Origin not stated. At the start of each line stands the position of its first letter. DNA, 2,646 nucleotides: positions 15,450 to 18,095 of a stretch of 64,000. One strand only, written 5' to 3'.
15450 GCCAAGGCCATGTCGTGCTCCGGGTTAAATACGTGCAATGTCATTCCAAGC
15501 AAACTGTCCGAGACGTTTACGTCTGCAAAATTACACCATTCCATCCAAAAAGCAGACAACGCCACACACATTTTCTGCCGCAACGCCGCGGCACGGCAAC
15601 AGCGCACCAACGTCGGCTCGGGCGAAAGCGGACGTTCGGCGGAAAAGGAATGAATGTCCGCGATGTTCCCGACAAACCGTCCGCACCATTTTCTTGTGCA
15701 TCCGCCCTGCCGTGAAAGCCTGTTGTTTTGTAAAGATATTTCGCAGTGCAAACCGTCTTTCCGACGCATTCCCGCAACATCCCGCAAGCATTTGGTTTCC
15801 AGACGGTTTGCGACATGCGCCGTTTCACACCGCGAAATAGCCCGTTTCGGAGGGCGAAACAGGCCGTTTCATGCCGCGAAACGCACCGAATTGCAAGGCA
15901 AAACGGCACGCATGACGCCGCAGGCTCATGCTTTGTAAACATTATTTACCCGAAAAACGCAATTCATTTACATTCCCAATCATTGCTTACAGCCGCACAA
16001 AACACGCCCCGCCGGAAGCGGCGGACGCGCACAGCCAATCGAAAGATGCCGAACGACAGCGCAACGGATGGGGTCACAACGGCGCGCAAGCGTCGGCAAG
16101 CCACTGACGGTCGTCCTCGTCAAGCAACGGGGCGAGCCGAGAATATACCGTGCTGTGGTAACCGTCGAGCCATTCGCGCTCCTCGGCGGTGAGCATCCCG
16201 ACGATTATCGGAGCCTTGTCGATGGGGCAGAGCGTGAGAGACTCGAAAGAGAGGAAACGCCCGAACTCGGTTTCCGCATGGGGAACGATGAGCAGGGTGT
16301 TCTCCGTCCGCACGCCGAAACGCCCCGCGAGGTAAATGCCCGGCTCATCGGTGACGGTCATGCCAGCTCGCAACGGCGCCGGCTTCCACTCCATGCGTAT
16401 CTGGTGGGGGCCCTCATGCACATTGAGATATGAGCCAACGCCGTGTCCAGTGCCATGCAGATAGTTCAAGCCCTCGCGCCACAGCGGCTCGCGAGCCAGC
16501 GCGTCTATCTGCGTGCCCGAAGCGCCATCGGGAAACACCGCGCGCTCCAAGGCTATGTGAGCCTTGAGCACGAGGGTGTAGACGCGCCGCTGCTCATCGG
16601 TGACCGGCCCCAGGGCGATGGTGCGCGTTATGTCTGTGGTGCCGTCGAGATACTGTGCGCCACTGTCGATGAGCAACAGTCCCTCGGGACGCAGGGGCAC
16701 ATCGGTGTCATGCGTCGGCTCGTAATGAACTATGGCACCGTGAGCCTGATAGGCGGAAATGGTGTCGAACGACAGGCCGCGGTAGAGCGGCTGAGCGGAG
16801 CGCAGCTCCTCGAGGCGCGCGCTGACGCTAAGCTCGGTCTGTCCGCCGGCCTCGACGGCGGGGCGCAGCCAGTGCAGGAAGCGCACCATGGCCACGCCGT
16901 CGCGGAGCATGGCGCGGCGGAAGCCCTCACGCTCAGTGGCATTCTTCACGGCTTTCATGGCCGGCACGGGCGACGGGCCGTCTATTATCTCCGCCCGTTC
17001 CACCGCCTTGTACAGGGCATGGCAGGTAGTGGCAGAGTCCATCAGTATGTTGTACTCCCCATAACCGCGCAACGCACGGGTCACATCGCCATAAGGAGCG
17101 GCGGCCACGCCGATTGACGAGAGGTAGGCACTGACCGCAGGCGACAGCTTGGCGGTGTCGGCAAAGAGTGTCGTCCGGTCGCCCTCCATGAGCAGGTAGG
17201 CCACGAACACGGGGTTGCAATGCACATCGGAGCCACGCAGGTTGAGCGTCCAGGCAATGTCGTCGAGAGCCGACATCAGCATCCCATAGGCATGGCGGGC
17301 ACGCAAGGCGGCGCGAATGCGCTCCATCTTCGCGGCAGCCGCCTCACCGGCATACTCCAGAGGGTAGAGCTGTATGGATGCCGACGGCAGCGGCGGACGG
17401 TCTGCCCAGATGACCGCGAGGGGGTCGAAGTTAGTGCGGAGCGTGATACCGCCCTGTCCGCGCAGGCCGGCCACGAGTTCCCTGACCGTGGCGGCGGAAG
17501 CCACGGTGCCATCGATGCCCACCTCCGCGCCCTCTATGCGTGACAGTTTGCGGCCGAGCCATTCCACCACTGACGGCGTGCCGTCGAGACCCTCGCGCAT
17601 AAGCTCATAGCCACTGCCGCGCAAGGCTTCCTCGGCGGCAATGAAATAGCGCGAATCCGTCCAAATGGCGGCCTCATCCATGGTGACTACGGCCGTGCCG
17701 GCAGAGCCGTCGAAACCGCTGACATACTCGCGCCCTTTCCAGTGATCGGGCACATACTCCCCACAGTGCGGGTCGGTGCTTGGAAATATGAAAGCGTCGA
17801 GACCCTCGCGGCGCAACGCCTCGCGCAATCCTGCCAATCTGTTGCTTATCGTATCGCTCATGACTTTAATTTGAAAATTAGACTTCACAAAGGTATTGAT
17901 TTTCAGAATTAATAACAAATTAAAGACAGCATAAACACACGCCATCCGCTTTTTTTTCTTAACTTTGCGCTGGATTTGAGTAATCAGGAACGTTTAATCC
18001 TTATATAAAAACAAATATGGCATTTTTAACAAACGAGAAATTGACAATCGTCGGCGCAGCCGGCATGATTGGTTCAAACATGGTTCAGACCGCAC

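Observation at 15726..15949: Dispersed ~223-bp intergenic element with conserved ends and fixed geometry (copies B and C)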

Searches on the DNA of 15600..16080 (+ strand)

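Call 10: search_rna_families(source=window, start=15600, end=16080, threshold=evalue, max_evalue=10)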
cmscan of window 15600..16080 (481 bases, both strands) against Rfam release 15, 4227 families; matches with E-value up to 10: 0.
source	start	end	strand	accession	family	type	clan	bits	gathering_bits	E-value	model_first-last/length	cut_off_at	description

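Call 82: search_dna_similar(query=window:15700-15975:+, collection=plasmids, mode=distant, max_evalue=0.01)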
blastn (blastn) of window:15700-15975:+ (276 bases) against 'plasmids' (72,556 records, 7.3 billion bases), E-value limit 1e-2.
No match.

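Call 83: search_dna_similar(query=window:15700-15975:+, collection=phages, mode=distant, max_evalue=0.01)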
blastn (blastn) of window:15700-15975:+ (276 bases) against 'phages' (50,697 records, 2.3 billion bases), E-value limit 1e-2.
No match.

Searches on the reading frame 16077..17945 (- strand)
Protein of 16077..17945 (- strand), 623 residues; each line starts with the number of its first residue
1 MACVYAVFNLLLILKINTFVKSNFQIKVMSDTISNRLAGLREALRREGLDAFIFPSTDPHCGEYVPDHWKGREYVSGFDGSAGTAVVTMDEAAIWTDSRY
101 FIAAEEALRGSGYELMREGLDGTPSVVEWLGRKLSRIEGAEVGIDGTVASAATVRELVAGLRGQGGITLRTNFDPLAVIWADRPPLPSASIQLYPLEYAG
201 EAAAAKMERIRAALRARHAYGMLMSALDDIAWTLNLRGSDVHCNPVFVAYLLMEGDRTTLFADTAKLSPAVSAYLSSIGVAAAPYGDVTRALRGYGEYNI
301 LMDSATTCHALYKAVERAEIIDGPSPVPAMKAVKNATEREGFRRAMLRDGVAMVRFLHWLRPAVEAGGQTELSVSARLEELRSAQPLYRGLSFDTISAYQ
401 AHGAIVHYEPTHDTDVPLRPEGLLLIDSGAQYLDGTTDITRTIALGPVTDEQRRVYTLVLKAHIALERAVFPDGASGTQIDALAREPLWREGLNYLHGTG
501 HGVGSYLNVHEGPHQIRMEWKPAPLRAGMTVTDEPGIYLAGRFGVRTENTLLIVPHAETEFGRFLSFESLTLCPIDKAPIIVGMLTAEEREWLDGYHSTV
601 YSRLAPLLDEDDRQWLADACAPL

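Call 9: search_protein_families(library=pfam, proteins=[window:16077-17945:-])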
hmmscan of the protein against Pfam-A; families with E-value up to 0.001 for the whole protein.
window:16077-17945:- (623 aa): 4 families
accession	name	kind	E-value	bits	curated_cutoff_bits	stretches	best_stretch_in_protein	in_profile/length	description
PF00557.29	Peptidase_M24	-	1e-54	185.9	23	1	341-553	2-206/208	Metallopeptidase family M24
PF16189.11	Creatinase_N_2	-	3.2e-49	167.5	29.7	1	182-338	1-161/161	Creatinase/Prolidase N-terminal domain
PF16188.10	Peptidase_M24_C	-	5.7e-23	81.1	28.9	1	564-623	2-63/63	C-terminal region of peptidase_M24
PF01321.24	Creatinase_N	-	3.8e-16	60.2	22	1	36-162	1-111/128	Creatinase/Prolidase N-terminal domain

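Call 75: find_homologous_proteins(query=window:16077-17945:-, max_evalue=1e-150)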
Query window:16077-17945:- (623 aa): 8000 proteins with E <= 1e-150 among 8000 candidates; the best 120 are listed.
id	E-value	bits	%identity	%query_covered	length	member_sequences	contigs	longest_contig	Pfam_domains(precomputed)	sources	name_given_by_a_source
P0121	0.0e+0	1418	100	100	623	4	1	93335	PF16188.11,PF01321.25,PF00557.30,PF16189.12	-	-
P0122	0.0e+0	1113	78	100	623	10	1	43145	PF16188.11,PF01321.25,PF00557.30,PF16189.12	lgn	-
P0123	0.0e+0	1095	78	99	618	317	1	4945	PF16188.11,PF01321.25,PF00557.30,PF16189.12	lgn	-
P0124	0.0e+0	1093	78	99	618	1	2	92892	PF16188.11,PF01321.25,PF00557.30,PF16189.12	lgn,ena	-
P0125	0.0e+0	1047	78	94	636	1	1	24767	PF16188.11,PF01321.25,PF00557.30,PF16189.12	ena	-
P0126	0.0e+0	1045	77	96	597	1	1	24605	PF16188.11,PF01321.25,PF00557.30,PF16189.12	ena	-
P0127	0.0e+0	1040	72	100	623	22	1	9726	PF16188.11,PF01321.25,PF00557.30,PF16189.12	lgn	-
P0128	0.0e+0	1035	76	96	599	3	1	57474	PF16188.11,PF01321.25,PF00557.30,PF16189.12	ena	-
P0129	0.0e+0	1031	76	96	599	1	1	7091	PF16188.11,PF01321.25,PF00557.30,PF16189.12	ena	-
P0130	0.0e+0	1026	75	96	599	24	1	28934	PF16188.11,PF01321.25,PF00557.30,PF16189.12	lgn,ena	-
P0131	0.0e+0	1025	77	96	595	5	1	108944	PF16188.11,PF01321.25,PF00557.30,PF16189.12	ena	-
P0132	0.0e+0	1025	75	96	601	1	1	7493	PF16188.11,PF01321.25,PF00557.30,PF16189.12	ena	-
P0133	0.0e+0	1025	75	96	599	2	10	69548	PF16188.11,PF01321.25,PF00557.30,PF16189.12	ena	-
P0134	0.0e+0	1024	75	96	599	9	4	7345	PF16188.11,PF01321.25,PF00557.30,PF16189.12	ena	-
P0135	0.0e+0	1023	75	96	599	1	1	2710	PF16188.11,PF01321.25,PF00557.30,PF16189.12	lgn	-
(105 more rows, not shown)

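Call 76: find_encoding_contigs(protein=P0122, flank=10000, max_places=3)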
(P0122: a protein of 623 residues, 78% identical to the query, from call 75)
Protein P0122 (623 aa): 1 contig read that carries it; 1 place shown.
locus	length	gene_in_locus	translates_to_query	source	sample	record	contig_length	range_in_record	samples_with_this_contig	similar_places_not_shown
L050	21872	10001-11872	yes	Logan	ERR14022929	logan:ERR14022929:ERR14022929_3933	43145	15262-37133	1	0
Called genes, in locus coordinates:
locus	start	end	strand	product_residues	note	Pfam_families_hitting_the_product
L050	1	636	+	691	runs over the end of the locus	PF07697:7TMR-HDED, PF07698:7TM-7TMR_HD, PF08668:HDOD (weak), PF01966:HD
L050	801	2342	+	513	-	-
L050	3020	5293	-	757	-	PF17764:PriA_3primeBD, PF00270:DEAD, PF04851:ResIII, PF18319:Zn_ribbon_PriA, PF00271:Helicase_C, PF18074:PriA_C (weak)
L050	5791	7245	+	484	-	PF04087:DUF389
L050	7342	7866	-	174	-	PF25087:GMPPB_C (faint), PF25084:LbH_EIF2B (weak), PF00132:Hexapep (weak)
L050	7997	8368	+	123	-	PF22636:FlK, PF03061:4HBT (weak)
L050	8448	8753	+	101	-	-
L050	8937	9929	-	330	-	PF00056:Ldh_1_N, PF02866:Ldh_1_C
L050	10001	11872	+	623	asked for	PF01321:Creatinase_N, PF16189:Creatinase_N_2, PF00557:Peptidase_M24, PF16188:Peptidase_M24_C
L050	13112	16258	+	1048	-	PF13620:CarboxypepD_reg, PF13715:CarbopepD_reg_2, PF07715:Plug, PF00593:TonB_dep_Rec_b-barrel (weak)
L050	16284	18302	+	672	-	PF14322:SusD-like_3 (weak), PF07980:SusD_RagB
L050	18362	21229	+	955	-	PF07715:Plug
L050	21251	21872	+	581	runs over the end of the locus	PF14322:SusD-like_3, PF07980:SusD_RagB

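Call 77: find_encoding_contigs(protein=P0124, flank=10000, max_places=3)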
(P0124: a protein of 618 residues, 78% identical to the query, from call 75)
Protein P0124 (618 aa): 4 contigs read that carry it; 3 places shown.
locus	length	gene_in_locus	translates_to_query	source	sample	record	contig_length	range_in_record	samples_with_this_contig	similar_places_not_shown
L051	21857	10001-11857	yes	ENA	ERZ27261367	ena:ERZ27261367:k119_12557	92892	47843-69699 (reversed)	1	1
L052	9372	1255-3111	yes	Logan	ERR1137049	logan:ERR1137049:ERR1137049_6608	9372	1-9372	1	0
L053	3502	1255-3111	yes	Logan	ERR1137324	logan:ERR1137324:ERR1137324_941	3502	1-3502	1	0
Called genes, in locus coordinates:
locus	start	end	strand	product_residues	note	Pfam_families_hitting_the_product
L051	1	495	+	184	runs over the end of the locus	PF12099:DUF3575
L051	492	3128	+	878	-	-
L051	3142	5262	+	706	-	-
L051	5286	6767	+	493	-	PF13181:TPR_8 (faint), PF14559:TPR_19 (faint), PF13424:TPR_12 (faint), PF00515:TPR_1 (faint), PF07719:TPR_2 (faint), PF13176:TPR_7 (faint)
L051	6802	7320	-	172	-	PF25087:GMPPB_C (faint), PF25084:LbH_EIF2B (weak), PF00132:Hexapep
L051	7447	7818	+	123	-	PF22636:FlK, PF03061:4HBT (weak)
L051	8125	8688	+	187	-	PF05635:23S_rRNA_IVP (faint)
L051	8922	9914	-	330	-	PF00056:Ldh_1_N, PF02866:Ldh_1_C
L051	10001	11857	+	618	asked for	PF01321:Creatinase_N, PF16189:Creatinase_N_2, PF00557:Peptidase_M24, PF16188:Peptidase_M24_C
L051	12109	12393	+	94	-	-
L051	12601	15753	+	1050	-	PF13620:CarboxypepD_reg, PF13715:CarbopepD_reg_2, PF07715:Plug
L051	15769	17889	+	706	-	PF14322:SusD-like_3, PF07980:SusD_RagB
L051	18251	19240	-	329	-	-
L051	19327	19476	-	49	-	-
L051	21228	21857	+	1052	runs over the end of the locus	PF13620:CarboxypepD_reg, PF13715:CarbopepD_reg_2, PF07715:Plug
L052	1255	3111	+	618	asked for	PF01321:Creatinase_N, PF16189:Creatinase_N_2, PF00557:Peptidase_M24, PF16188:Peptidase_M24_C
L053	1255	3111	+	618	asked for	PF01321:Creatinase_N, PF16189:Creatinase_N_2, PF00557:Peptidase_M24, PF16188:Peptidase_M24_C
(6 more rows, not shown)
